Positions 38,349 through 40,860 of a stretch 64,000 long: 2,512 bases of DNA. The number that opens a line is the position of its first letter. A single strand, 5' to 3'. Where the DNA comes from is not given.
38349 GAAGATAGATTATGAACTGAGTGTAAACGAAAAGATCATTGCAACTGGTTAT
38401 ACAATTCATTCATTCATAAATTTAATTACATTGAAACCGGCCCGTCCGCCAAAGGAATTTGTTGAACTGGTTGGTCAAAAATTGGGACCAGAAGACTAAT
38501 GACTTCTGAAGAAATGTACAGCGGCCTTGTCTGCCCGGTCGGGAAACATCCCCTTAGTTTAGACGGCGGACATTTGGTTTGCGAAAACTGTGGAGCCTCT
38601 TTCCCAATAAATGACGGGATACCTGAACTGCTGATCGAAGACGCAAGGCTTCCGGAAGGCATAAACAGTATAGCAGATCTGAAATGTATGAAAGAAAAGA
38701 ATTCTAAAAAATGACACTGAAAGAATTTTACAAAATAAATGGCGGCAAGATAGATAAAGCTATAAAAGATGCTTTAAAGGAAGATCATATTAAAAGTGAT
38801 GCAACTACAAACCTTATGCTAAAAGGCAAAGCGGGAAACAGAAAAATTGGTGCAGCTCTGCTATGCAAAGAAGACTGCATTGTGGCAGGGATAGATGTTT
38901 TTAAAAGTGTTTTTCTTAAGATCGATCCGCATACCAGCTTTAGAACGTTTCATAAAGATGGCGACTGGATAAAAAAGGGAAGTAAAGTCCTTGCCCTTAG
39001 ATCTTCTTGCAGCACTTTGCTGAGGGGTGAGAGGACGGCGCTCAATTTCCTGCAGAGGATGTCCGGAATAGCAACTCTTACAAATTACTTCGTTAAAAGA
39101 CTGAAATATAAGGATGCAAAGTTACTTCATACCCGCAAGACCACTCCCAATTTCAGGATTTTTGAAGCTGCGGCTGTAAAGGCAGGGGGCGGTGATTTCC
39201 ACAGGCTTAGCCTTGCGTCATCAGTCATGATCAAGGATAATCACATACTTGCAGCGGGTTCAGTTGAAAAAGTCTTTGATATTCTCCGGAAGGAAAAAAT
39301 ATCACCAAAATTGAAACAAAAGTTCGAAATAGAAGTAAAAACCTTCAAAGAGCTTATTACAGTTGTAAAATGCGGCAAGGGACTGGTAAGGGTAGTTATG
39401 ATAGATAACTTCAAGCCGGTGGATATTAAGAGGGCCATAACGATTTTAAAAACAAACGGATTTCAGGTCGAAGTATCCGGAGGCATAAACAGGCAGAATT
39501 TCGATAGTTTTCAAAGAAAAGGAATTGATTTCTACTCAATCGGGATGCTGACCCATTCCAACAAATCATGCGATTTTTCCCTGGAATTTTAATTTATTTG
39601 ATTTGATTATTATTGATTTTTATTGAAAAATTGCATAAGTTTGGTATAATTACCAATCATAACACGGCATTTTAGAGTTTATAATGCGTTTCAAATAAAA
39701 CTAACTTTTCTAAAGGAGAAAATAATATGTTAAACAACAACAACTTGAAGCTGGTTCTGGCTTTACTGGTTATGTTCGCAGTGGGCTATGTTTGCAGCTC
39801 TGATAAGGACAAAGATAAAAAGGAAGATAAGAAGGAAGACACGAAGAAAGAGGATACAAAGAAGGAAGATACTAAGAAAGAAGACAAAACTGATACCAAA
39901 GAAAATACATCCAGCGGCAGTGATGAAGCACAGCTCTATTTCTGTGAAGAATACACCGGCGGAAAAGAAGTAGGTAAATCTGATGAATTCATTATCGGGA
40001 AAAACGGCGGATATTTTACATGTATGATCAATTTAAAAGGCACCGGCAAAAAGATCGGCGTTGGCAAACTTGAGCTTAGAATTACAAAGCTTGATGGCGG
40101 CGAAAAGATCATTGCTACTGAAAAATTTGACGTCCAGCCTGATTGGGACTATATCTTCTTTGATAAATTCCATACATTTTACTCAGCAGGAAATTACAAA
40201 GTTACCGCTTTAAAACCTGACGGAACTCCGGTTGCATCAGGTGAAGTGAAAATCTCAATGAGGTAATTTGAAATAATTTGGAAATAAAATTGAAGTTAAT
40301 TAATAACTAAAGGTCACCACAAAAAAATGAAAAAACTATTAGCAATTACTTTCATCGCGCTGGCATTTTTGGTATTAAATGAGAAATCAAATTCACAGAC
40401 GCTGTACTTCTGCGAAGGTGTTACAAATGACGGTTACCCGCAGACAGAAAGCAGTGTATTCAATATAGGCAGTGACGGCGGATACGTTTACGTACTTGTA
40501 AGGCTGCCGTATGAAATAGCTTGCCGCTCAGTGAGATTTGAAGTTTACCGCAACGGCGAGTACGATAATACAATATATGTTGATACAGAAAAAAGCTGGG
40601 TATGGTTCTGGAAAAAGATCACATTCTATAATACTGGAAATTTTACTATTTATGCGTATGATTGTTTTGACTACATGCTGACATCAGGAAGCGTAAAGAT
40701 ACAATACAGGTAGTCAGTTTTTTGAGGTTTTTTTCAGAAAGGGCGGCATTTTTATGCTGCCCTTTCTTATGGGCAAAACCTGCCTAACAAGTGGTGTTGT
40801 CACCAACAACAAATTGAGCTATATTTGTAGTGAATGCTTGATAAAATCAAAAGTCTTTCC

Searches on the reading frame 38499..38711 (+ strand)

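Call 44: search_protein_families(library=pfam, max_evalue=1, proteins=[window:38499-38711:+])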
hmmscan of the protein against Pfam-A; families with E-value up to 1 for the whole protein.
window:38499-38711:+ (71 aa): 6 families
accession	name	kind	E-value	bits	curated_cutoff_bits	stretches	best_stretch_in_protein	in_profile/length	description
PF03966.22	Trm112p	-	3.7e-09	36.8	22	1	10-40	8-40/40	Trm112p-like protein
PF08792.16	A2L_zn_ribbon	-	0.0031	17.6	22.9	1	24-37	20-33/33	A2L zinc ribbon domain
PF08274.17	Zn_Ribbon_YjdM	-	0.018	15.5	30.8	1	3-32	10-26/30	PhnA Zinc-Ribbon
PF21302.3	Zn_ribbon_RlmA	-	0.098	13.1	27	1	11-30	2-21/44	RlmA, N-terminal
PF13717.11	Zn_ribbon_4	-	0.11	12.8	30.3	1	27-39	4-16/36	zinc-ribbon domain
PF08271.17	Zn_Ribbon_TF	-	0.2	11.7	29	1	11-33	2-27/43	TFIIB zinc-binding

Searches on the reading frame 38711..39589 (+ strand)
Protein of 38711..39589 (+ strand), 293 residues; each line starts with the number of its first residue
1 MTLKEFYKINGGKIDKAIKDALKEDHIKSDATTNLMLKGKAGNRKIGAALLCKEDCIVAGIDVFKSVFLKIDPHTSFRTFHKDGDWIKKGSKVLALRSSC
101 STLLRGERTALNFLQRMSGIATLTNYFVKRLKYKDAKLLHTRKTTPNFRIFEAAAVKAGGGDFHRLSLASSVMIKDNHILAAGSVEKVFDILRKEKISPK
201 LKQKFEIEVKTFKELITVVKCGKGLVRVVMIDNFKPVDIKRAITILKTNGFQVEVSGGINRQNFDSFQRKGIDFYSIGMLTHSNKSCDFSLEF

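Call 15: find_encoding_contigs(protein=window:38711-39589:+, flank=4000, max_places=10)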
Protein window:38711-39589:+ (293 aa): 4 contigs read that carry it; 4 places shown.
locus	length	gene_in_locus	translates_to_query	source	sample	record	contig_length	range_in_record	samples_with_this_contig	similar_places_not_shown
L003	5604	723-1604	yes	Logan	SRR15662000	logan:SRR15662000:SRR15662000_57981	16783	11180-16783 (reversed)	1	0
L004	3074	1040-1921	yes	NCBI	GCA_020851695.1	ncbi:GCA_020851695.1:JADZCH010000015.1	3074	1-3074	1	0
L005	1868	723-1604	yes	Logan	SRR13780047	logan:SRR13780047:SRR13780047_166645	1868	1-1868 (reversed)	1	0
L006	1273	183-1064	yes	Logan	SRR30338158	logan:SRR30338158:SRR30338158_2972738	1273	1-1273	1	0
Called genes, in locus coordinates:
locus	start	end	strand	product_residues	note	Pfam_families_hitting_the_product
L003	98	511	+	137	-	PF13279:4HBT_2, PF03061:4HBT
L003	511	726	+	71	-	PF03966:Trm112p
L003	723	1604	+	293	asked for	PF02749:QRPTase_N, PF01729:QRPTase_C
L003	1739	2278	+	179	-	-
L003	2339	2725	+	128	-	-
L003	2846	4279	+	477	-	PF01943:Polysacc_synt, PF13440:Polysacc_synt_3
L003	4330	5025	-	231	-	-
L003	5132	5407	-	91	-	-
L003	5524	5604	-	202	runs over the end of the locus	PF03692:CxxCxxCC (weak)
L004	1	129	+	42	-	PF02913:FAD-oxidase_C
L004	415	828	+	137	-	PF13279:4HBT_2, PF03061:4HBT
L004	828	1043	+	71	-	PF03966:Trm112p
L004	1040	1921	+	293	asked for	PF02749:QRPTase_N, PF01729:QRPTase_C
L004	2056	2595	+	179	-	-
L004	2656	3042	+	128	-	-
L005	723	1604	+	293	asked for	PF02749:QRPTase_N, PF01729:QRPTase_C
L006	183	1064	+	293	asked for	PF02749:QRPTase_N, PF01729:QRPTase_C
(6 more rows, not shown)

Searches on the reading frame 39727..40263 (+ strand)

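Call 44: search_protein_families(library=pfam, max_evalue=1, proteins=[window:39727-40263:+])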
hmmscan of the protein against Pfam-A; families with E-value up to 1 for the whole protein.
window:39727-40263:+ (179 aa): 17 families
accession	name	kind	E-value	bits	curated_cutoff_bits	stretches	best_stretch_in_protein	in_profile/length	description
PF12685.13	SpoIIIAH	-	0.00076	19.9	30.6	1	10-70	6-66/191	SpoIIIAH-like protein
PF14851.11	FAM176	-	0.0054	17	31.5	1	9-66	34-88/152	FAM176 family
PF25256.1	DUF7857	-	0.019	15.9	27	1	15-59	56-102/123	Family of unknown function (DUF7857)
PF14055.11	NVEALA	-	0.05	13.8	27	1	5-30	2-27/62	NVEALA protein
PF08689.15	Med5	-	0.073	11.3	26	1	3-77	932-1012/1084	Mediator complex subunit Med5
PF00029.24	Connexin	-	0.086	13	31.3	1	15-62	87-134/225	Connexin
PF22833.2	C5orf34_2nd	-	0.098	13.7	27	1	16-62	23-69/117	C5orf34-like, second domain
PF03348.21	Serinc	-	0.12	11.7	24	1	5-66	284-346/434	Serine incorporator (Serinc)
PF02950.22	Conotoxin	-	0.14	13.5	25.1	1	9-54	5-49/75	Conotoxin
PF15807.10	MAP17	-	0.15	12.5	29.6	1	9-65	42-100/122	Membrane-associated protein 117 kDa, PDZK1-interacting protein 1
PF23503.1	Microp_apicomplexa_5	-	0.16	13.1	27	1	22-65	22-71/90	Apicomplexa small protein domain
PF06213.17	CobT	-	0.16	11.9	26.1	1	26-66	208-253/276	Cobalamin biosynthesis protein CobT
PF09716.15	ETRAMP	-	0.24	11.8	29.1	1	8-54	5-52/81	Malarial early transcribed membrane protein (ETRAMP)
PF24332.1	DUF7500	-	0.26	11.8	27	1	21-65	28-72/187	Family of unknown function (DUF7500)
PF02064.20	MAS20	-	0.28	11.7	27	1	28-85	34-91/132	MAS20 protein import receptor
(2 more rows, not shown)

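Call 62: search_protein_families(library=ncbifam, proteins=[window:39727-40263:+], max_evalue=0.01)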
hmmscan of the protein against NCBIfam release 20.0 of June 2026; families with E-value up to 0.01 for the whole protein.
window:39727-40263:+ (179 aa): 3 families
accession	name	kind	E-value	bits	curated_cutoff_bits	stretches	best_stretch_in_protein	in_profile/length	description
NF033598.2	elast_bind_EbpS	equivalog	0.00097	18.1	300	1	9-62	316-368/498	elastin-binding protein EbpS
NF042931.1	SAG1386_EF1546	equivalog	0.0045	17.1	80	1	9-63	36-93/158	SAG1386/EF1546 family surface-associated protein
NF042930.1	EF0163_fam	equivalog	0.0055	16.2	65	1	10-66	3-62/165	EF0163 family protein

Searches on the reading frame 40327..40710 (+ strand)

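Call 44: search_protein_families(library=pfam, max_evalue=1, proteins=[window:40327-40710:+])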
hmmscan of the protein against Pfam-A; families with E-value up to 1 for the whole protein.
window:40327-40710:+ (128 aa): 2 families
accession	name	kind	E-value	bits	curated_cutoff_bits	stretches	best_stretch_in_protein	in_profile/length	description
PF24337.1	DUF7505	-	0.0023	17.9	27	1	81-126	44-89/95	Domain of unknown function (DUF7505)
PF10803.13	GerPB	-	0.082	13.4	30.5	0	40-51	20-31/52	Spore germination GerPB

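Call 62: search_protein_families(library=ncbifam, proteins=[window:40327-40710:+], max_evalue=0.01)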
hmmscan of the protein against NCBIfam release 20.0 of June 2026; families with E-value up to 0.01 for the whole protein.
window:40327-40710:+ (128 aa): 0 families
